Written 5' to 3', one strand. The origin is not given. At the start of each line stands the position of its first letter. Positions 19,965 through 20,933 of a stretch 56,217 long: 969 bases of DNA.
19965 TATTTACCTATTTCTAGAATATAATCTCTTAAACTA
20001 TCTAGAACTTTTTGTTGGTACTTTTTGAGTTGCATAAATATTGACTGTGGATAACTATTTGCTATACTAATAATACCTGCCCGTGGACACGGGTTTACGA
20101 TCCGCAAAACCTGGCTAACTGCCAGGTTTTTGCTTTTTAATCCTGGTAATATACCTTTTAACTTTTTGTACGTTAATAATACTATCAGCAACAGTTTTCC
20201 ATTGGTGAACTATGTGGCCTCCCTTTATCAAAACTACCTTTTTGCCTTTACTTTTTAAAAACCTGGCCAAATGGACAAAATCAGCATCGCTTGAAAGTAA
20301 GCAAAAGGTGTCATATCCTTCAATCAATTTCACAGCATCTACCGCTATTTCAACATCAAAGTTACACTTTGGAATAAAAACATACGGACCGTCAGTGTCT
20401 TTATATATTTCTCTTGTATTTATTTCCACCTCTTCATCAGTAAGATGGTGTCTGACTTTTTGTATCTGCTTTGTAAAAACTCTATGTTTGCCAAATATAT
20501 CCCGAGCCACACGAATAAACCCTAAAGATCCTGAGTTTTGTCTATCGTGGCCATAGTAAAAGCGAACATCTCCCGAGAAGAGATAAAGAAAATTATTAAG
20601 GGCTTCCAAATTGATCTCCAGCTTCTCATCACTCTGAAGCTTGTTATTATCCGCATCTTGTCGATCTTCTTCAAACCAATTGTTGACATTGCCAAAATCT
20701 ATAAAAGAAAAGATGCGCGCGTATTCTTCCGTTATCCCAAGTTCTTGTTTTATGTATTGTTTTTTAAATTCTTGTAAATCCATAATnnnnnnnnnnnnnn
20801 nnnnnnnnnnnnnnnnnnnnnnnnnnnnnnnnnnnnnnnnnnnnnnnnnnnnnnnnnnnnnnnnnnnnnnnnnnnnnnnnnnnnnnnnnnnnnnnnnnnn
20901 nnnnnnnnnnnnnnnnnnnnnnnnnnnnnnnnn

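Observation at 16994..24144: Candidate composite defence island: type III-like Mod/Res split by an NYN nuclease gene and bracketed by a ClpP-fold protease, a PIN-like unknown and an Rx4H unknown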

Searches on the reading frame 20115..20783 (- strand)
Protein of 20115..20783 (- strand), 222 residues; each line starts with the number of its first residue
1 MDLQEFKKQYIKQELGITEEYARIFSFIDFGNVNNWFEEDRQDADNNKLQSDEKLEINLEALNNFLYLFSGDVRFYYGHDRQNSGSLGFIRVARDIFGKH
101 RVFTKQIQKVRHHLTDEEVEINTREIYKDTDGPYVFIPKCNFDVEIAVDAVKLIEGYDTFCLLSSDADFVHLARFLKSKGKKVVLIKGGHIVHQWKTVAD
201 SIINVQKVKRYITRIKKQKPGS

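Call 3: search_protein_families(library=pfam, proteins=[window:20115-20783:-], max_evalue=0.01)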
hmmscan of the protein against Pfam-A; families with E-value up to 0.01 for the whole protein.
window:20115-20783:- (222 aa): 1 family
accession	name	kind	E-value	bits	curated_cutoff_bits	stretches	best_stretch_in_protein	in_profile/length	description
PF01936.24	NYN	-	3.9e-12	47.3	24.2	1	107-203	48-142/145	NYN domain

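Call 4: search_protein_families(library=padloc, proteins=[window:20115-20783:-], max_evalue=0.01)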
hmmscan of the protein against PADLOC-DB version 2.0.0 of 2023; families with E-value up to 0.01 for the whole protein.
window:20115-20783:- (222 aa): 1 family
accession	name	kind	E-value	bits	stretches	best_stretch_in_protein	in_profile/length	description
PDLC01154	NYN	-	3.8e-05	21.2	1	143-217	232-307/310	"LabA-like protein, NYN family nuclease"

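Call 5: search_protein_families(library=ncbifam, proteins=[window:20115-20783:-], max_evalue=0.1)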
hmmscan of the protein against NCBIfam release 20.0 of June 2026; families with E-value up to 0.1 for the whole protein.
window:20115-20783:- (222 aa): 2 families
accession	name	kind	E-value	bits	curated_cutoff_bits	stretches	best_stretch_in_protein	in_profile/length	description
TIGR00288.1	TIGR00288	hypoth_equivalog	2.4e-05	24.2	178.45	1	138-203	85-153/160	TIGR00288 family NYN domain-containing protein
TIGR00097.1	HMP-P_kinase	equivalog_domain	0.059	12.6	204.95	1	165-208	148-189/254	bifunctional hydroxymethylpyrimidine kinase/phosphomethylpyrimidine kinase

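Call 6: search_protein_families(library=phrogs, proteins=[window:20115-20783:-], max_evalue=0.1)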
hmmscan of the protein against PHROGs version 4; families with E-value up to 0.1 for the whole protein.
window:20115-20783:- (222 aa): 3 families
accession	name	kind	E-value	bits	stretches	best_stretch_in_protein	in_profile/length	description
phrog_17529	-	unknown function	0.0068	17.3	1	196-213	4-21/54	-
phrog_5783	-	unknown function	0.015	15.9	1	141-187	153-201/246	-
phrog_37744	-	unknown function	0.051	14.1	1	139-180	75-118/248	-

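Call 13: find_homologous_proteins(query=window:20115-20783:-, max_evalue=0.001)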
Query window:20115-20783:- (222 aa): 637 proteins with E <= 0.001 among 963 candidates; the best 120 are listed.
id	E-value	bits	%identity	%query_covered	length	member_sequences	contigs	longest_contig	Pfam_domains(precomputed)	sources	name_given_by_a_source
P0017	7.3e-145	498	100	100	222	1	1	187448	PF01936.25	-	-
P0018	7.5e-101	354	68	99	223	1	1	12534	PF01936.25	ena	-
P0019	2.2e-94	333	67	100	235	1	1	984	PF01936.25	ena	-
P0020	5.2e-93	328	66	100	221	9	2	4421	PF01936.25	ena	-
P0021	8.3e-93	328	68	100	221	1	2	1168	PF01936.25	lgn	-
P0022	2.3e-92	326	67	100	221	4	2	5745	PF01936.25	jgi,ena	-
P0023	8.3e-92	325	64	100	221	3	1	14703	PF01936.25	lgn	-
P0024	1.2e-91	324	63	100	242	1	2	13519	PF01936.25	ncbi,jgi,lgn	jgi:uncharacterized LabA/DUF88 family protein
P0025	2.2e-91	323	64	100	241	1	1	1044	PF01936.25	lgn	-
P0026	2.7e-91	323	64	100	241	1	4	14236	PF01936.25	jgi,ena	-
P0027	2.8e-91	323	66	100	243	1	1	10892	PF01936.25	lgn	-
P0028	5.5e-91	322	65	99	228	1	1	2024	PF01936.25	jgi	jgi:hypothetical protein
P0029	1.8e-90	320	63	100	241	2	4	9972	PF01936.25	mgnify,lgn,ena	mgnify:CR=1 FL=1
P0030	7.1e-90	318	64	100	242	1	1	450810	PF01936.25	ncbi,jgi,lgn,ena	ncbi:MAG: NYN domain-containing protein [Candidatus Paceibacterota bacterium]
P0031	2.6e-89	316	65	100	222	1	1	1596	PF01936.25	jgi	-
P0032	5.2e-89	315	64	100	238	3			PF01936.25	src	-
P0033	9.9e-89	315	62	100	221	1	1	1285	PF01936.25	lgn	-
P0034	2.9e-88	313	63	100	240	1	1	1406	PF01936.25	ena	-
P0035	9.2e-88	311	62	100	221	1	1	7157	PF01936.25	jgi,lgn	jgi:hypothetical protein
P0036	1.4e-87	311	64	100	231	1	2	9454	PF01936.25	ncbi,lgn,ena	ncbi:MAG: NYN domain-containing protein [Patescibacteria group bacterium]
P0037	1.8e-87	310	61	100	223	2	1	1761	PF01936.25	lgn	-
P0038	2.3e-87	310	62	100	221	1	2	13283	PF01936.25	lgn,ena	-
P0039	3.5e-87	309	65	97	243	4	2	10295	PF01936.25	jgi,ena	jgi:uncharacterized LabA/DUF88 family protein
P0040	5.2e-87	309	59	100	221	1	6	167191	PF01936.25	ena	-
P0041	7.0e-87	308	63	100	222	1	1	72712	PF01936.25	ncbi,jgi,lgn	ncbi:MAG: NYN domain-containing protein [Candidatus Paceibacterota bacterium]|jgi:uncharacterized La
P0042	9.7e-87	308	61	100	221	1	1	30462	PF01936.25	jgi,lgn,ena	-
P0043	2.1e-86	307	60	100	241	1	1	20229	PF01936.25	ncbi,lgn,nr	ncbi:MAG: NYN domain-containing protein [bacterium]|nr:NYN domain-containing protein [bacterium]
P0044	2.4e-86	307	61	100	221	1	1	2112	PF01936.25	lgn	-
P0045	3.6e-86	306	64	100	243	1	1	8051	PF01936.25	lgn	-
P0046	3.9e-86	306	60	100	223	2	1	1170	PF01936.25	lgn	-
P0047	4.4e-86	306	61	100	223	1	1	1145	PF01936.25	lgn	-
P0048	5.7e-86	305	60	100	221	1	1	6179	PF01936.25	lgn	-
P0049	1.1e-85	305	61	100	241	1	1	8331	PF01936.25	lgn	-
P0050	2.0e-85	304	61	100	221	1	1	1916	PF01936.25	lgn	-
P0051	2.3e-85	304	60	100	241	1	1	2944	PF01936.25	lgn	-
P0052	2.4e-85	303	60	100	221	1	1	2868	PF01936.25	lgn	-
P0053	2.7e-85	303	62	100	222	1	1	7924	PF01936.25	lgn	-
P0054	3.4e-85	303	60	100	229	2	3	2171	PF01936.25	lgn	-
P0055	3.6e-85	303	61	100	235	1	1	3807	PF01936.25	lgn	-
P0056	3.7e-85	303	63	99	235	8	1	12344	PF01936.25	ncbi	-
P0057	3.8e-85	303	63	100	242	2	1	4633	PF01936.25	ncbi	-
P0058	9.3e-85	302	61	100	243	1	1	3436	PF01936.25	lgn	-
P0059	9.7e-85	301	61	100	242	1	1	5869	PF01936.25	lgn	-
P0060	9.8e-85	301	63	100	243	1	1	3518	PF01936.25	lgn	-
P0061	1.3e-84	301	62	100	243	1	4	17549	PF01936.25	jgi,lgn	jgi:uncharacterized LabA/DUF88 family protein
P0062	1.4e-84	301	63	99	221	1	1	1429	PF01936.25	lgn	-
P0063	1.4e-84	301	61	100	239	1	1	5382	PF01936.25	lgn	-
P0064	1.6e-84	301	61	100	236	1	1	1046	PF01936.25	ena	-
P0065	1.7e-84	301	61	100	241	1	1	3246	PF01936.25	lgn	-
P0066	2.1e-84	300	61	100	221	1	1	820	PF01936.25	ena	-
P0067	5.3e-84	299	58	100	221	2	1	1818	PF01936.25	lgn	-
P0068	6.1e-84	299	60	100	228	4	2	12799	PF01936.25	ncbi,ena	-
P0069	1.0e-83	298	64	100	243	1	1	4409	PF01936.25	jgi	jgi:uncharacterized LabA/DUF88 family protein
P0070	1.6e-83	298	62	100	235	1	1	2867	PF01936.25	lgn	-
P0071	1.8e-83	297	64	96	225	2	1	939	PF01936.25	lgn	-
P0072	3.3e-83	296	61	100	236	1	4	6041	PF01936.25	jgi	jgi:uncharacterized LabA/DUF88 family protein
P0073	4.5e-83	296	62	100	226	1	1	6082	PF01936.25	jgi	jgi:uncharacterized LabA/DUF88 family protein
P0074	6.4e-83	296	60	100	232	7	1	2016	PF01936.25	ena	-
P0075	7.0e-83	295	58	100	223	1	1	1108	PF01936.25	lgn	-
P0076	7.8e-83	295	63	100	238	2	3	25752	PF01936.25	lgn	-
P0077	1.1e-82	295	61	100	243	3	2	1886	PF01936.25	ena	-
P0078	1.2e-82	295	59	98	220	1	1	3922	PF01936.25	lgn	-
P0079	1.2e-82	295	60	100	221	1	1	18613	PF01936.25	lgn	-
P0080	1.7e-82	294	59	99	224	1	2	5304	PF01936.25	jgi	jgi:uncharacterized LabA/DUF88 family protein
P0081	2.2e-82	294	61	100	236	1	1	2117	PF01936.25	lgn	-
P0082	2.4e-82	294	59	100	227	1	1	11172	PF01936.25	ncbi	-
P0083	2.8e-82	293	61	100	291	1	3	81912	PF01936.25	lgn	-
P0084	3.8e-82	293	59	100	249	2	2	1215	PF01936.25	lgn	-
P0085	4.2e-82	293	58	100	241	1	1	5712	PF01936.25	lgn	-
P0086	4.7e-82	293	59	100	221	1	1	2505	PF01936.25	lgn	-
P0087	6.6e-82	292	60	100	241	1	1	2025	PF01936.25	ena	-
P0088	6.8e-82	292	60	100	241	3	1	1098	PF01936.25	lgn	-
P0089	7.8e-82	292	59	100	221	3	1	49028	PF01936.25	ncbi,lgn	-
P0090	1.1e-81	292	61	99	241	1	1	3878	PF01936.25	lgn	-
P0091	1.1e-81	291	60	100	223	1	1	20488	PF01936.25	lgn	-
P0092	1.4e-81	291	62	100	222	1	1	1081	PF01936.25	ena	-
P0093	1.7e-81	291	58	100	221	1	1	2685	PF01936.25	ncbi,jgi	-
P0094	3.3e-81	290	59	100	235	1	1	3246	PF01936.25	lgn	-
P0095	3.5e-81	290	60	100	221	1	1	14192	PF01936.25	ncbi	-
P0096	3.8e-81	290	60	100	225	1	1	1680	PF01936.25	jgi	jgi:uncharacterized LabA/DUF88 family protein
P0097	5.3e-81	289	57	100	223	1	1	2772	PF01936.25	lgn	-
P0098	6.1e-81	289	59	100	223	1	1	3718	PF01936.25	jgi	-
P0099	7.6e-81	289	56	100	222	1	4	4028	PF01936.25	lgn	-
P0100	9.2e-81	288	60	100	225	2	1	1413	PF01936.25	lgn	-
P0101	9.6e-81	288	56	100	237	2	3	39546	PF01936.25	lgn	-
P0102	1.0e-80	288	56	100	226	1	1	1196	PF01936.25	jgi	jgi:predicted nuclease of predicted toxin-antitoxin system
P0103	1.2e-80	288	60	100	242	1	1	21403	PF01936.25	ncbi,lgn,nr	ncbi:MAG: NYN domain-containing protein [bacterium]|nr:NYN domain-containing protein [bacterium]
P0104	1.2e-80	288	58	100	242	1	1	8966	PF01936.25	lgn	-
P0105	1.2e-80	288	58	100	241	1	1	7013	PF01936.25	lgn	-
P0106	1.4e-80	288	59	100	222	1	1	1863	PF01936.25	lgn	-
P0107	2.0e-80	287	58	99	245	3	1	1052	PF01936.25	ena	-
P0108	2.4e-80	287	58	100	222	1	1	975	PF01936.25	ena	-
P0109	3.2e-80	287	60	99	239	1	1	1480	PF01936.25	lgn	-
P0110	3.5e-80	287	60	100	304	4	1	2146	PF01936.25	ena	-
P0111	3.7e-80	286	59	99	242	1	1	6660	PF01936.25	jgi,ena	-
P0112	3.8e-80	286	58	100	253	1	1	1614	PF01936.25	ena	-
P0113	4.7e-80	286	58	99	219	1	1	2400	PF01936.25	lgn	-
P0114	4.7e-80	286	59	100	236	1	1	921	PF01936.25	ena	-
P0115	4.8e-80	286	58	99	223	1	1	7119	PF01936.25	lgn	-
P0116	4.9e-80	286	59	100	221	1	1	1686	PF01936.25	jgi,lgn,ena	-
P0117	5.0e-80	286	60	100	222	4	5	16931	PF01936.25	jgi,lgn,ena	-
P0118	6.4e-80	286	56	97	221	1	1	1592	PF01936.25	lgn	-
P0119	6.5e-80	286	58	100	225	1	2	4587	PF01936.25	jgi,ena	-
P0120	1.0e-79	285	59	100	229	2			PF01936.25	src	-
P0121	1.3e-79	285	57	100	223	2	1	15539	PF01936.25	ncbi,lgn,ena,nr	ncbi:MAG: NYN domain-containing protein [Candidatus Pacebacteria bacterium]|nr:NYN domain-containing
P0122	1.3e-79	285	59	100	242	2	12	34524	PF01936.25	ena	-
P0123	1.8e-79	284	58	98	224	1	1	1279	PF01936.25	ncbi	-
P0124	2.0e-79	284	60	99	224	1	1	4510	PF01936.25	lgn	-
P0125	2.2e-79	284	58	100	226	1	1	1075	PF01936.25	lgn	-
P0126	2.5e-79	284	60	100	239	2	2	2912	PF01936.25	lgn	-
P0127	2.5e-79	284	59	100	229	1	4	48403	PF01936.25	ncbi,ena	-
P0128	2.9e-79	284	59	100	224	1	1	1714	PF01936.25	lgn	-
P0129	3.1e-79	283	60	100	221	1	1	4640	PF01936.25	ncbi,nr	ncbi:MAG: NYN domain-containing protein [Candidatus Portnoybacteria bacterium]|nr:NYN domain-contain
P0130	3.7e-79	283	58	100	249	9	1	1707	PF01936.25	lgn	-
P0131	3.8e-79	283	57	100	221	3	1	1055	PF01936.25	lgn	-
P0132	3.8e-79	283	57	99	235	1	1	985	PF01936.25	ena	-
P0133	4.0e-79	283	60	100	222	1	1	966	PF01936.25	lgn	-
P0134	5.1e-79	283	56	100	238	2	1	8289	PF01936.25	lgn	-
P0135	5.1e-79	283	58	100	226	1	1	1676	PF01936.25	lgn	-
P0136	7.4e-79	282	57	100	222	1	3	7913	PF01936.25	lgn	-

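Call 15: find_related_loci(query=A1, collection=genome_contigs, flank=8000)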
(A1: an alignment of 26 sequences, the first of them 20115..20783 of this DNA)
Query A1 (222 aa) in genome_contigs; peptide patterns used: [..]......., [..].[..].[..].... (x = any residue, [..] = any of these).
232 stretches matched a pattern; 95 encode a relative of the query (tblastn E <= 1e-3); the best 80 are kept; 80 distinct loci.
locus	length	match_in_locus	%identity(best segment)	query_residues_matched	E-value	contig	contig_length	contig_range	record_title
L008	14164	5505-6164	67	1-221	6e-99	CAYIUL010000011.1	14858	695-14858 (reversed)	MAG TPA_asm: uncultured Candidatus Saccharibacteria bacterium isolate ERP119705_co5_417 genome assembly, contig: NODE_49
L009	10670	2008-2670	60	1-221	7e-92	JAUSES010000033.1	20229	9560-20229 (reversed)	MAG: bacterium isolate E14_maxbin.225_sub E14_k141_1245517, whole genome shotgun sequence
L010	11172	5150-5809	59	1-221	2e-88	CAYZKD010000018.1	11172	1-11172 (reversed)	MAG TPA_asm: uncultured Candidatus Saccharibacteria bacterium isolate SRP141376_co1_334 genome assembly, contig: NODE_10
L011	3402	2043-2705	61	1-221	6e-88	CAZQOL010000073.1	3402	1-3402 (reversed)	MAG TPA_asm: uncultured Candidatus Saccharibacteria bacterium isolate SRP278252_co2_252 genome assembly, contig: NODE_62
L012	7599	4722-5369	60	1-216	3e-87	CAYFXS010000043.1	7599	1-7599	MAG TPA_asm: uncultured Candidatus Saccharibacteria bacterium isolate ERP108616_co2_42 genome assembly, contig: NODE_194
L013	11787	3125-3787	59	1-221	1e-86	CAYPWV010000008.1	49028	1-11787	MAG TPA_asm: uncultured Gammaproteobacteria bacterium isolate SRP342105_co1_259 genome assembly, contig: NODE_869_length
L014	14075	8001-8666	60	1-222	6e-86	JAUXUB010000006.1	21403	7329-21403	MAG: bacterium isolate C13_metabat.bin.52 C13_k141_5012, whole genome shotgun sequence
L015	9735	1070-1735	59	1-222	2e-85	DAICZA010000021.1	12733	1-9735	MAG TPA_asm: bacterium isolate clean1989 NODE_21_length_12733_cov_4.104772, whole genome shotgun sequence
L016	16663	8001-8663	57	1-221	5e-85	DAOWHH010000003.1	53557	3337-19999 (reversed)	MAG TPA_asm: bacterium isolate CSMAG_2012 CSMAG_2012_k141_32520_length_53557_cov_20.1458, whole genome shotgun sequence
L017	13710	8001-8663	57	1-221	4e-84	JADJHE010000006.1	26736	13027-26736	MAG: Bacteroidetes bacterium isolate Damh_18-Q3-R51-60_MAXAC.126_sub tig00004077-10-266980, whole genome shotgun sequenc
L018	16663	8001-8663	58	1-221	2e-84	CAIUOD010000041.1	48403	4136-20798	Candidatus Adlerbacteria bacterium isolate MJ-time_bin-4889 genome assembly, contig: bin-4889:41/41, whole genome shotgu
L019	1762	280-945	57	1-222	9e-88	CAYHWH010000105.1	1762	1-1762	MAG TPA_asm: uncultured Candidatus Saccharibacteria bacterium isolate ERP119705_co16_95 genome assembly, contig: NODE_54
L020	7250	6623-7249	59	1-209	1e-83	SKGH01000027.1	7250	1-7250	MAG: Candidatus Kaiserbacteria bacterium isolate CSBr16_134 CSBr16-14759, whole genome shotgun sequence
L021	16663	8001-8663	57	1-222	2e-83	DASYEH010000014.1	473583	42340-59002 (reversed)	MAG TPA_asm: Gemmatimonadales bacterium isolate SMAG_U4981 k141_391437, whole genome shotgun sequence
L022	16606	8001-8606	58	2-222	2e-82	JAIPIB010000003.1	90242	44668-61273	MAG: Candidatus Paceibacterota bacterium isolate Tobar12.5m-G43 Tobar12-5m-C193, whole genome shotgun sequence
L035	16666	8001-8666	53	1-219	3e-72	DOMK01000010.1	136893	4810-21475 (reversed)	MAG TPA_asm: Candidatus Magasanikbacteria bacterium isolate UBA11710 contig_11360, whole genome shotgun sequence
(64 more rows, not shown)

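Call 22: search_protein_families(library=pfam, alignment_id=A2, max_evalue=0.00001)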
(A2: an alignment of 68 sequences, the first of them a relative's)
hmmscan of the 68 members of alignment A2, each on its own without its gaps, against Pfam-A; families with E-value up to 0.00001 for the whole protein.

A. member 1, L008:4498-5451:+ (317 aa): 1 family
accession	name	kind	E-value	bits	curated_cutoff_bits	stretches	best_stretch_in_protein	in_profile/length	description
PF10343.14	Q_salvage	-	1.4e-76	258.2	25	1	53-317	7-285/285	Queuosine salvage protein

B. families by the number of members that match (of 68 scanned): 61 families (the first 25 are shown)
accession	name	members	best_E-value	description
PF02384.22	N6_Mtase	12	4.8e-106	N-6 DNA Methylase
PF12161.14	HsdM_N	9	1.1e-26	HsdM N-terminal domain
PF07669.17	Eco57I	4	6.6e-42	Eco57I restriction-modification methylase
PF12728.13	HTH_17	4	1.3e-07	Helix-turn-helix domain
PF04313.20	HSDR_N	2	5.2e-40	Type I restriction enzyme R protein N terminus (HSDR_N)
PF20473.4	MmeI_Mtase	2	1.8e-14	MmeI, DNA-methyltransferase domain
PF13411.12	MerR_1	2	1.4e-11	MerR HTH family regulatory protein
PF00376.29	MerR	2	4.8e-09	MerR family regulatory protein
PF05175.20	MTS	2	1.4e-06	Methyltransferase small domain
PF14559.12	TPR_19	2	1.9e-06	Tetratricopeptide repeat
PF13310.11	Virulence_RhuM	1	2.6e-106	Virulence protein RhuM family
PF07733.18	DNA_pol3_alpha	1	1.4e-102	Bacterial DNA polymerase III alpha NTPase domain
PF01406.26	tRNA-synt_1e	1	6.7e-90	tRNA synthetases class I (C) catalytic domain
PF01136.24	Peptidase_U32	1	1.1e-86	Peptidase family U32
PF01255.24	Prenyltransf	1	1.1e-77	Putative undecaprenyl diphosphate synthase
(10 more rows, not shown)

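Call 23: search_protein_families(library=pfam, alignment_id=A3, max_evalue=0.00001)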
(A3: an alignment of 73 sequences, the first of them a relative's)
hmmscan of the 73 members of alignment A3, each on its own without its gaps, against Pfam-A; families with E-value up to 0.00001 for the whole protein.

A. member 1, L008:6274-7173:+ (299 aa): 2 families
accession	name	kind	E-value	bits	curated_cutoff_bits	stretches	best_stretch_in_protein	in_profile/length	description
PF01149.29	Fapy_DNA_glyco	-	1.3e-25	90.7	25.5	1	1-141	1-117/117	Formamidopyrimidine-DNA glycosylase N-terminal domain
PF06831.19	H2TH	-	4.6e-23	81.5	34.7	1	158-245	1-90/93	Formamidopyrimidine-DNA glycosylase H2TH domain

B. families by the number of members that match (of 73 scanned): 78 families (the first 25 are shown)
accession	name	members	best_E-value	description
PF01420.25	Methylase_S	3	3.1e-45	Type I restriction modification DNA specificity domain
PF00565.23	SNase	3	8.5e-27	Staphylococcal nuclease homologue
PF04851.21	ResIII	3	6.9e-20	Type III restriction enzyme, res subunit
PF02463.25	SMC_N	2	2.7e-66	RecF/RecN/SMC N terminal domain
PF06470.18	SMC_hinge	2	9.9e-31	SMC proteins Flexible Hinge Domain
PF01546.33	Peptidase_M20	2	3.1e-25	Peptidase family M20/M25/M40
PF07687.19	M20_dimer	2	2.8e-24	Peptidase dimerisation domain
PF13476.12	AAA_23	2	2.2e-17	AAA domain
PF13304.12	AAA_21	2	8.7e-14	AAA domain, putative AbiEii toxin, Type IV TA system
PF13175.12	AAA_15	2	3.7e-11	AAA ATPase domain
PF00574.28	CLP_protease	1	6.6e-83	Clp protease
PF05496.18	RuvB_N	1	8.8e-71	Holliday junction DNA helicase RuvB P-loop domain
PF02073.20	Peptidase_M29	1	4.6e-67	Thermophilic metalloprotease (M29)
PF02646.22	RmuC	1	3.5e-65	RmuC family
PF00113.28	Enolase_C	1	5.7e-63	Enolase, C-terminal TIM barrel domain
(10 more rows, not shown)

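Call 98: search_protein_families(library=pfam, proteins=[L035:4835-5974:+, L035:5980-7998:+, L035:8844-10154:+, L035:10163-11557:+, L035:11542-14508:+], max_evalue=0.001)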
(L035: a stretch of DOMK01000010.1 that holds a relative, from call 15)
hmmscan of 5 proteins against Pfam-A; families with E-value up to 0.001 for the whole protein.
L035:4835-5974:+ (379 aa): 2 families
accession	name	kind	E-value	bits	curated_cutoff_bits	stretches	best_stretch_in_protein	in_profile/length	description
PF13784.11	Fic_N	-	1.2e-23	83.4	26.7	1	39-117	3-81/82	Fic/DOC family N-terminal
PF02661.23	Fic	-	4.9e-19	69.4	24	1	124-229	1-93/93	Fic/DOC family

L035:5980-7998:+ (672 aa): 2 families
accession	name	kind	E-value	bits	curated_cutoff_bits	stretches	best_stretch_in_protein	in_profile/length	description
PF02384.22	N6_Mtase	-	6.3e-63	213.4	20.4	1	153-461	6-283/311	N-6 DNA Methylase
PF12161.14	HsdM_N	-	4.1e-22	79.7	24.5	1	9-137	3-134/135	HsdM N-terminal domain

L035:8844-10154:+ (436 aa): 1 family
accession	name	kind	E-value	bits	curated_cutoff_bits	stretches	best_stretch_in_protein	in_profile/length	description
PF01420.25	Methylase_S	-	2.5e-28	99.8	22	2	28-190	1-154/168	Type I restriction modification DNA specificity domain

L035:10163-11557:+ (464 aa): 0 families

L035:11542-14508:+ (988 aa): 5 families
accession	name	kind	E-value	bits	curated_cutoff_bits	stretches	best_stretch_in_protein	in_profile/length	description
PF18766.7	SWI2_SNF2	-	3.8e-24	86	26.7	1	279-526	1-195/221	SWI2/SNF2 ATPase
PF04313.20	HSDR_N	-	1.1e-17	65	25.1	1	49-206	48-196/198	Type I restriction enzyme R protein N terminus (HSDR_N)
PF04851.21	ResIII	-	1.6e-13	51.3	22.5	1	276-428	4-146/164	Type III restriction enzyme, res subunit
PF22679.2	T1R_D3-like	-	6.3e-10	40.1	27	1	648-708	97-156/158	Type I restriction enzyme subunit R domain 3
PF00270.35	DEAD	-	7.5e-07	29.5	26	1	296-432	13-145/167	DEAD/DEAH box helicase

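Call 102: search_solved_structures(query=A1, max_evalue=0.01)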
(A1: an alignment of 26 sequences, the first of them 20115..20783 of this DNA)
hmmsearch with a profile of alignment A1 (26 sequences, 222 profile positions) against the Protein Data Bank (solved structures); distinct sequences matched with E-value up to 0.01: 1.
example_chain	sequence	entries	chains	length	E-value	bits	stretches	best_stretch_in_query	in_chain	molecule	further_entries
2qip_A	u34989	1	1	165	5.6e-05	26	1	139-187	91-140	Protein of unknown function VPA0982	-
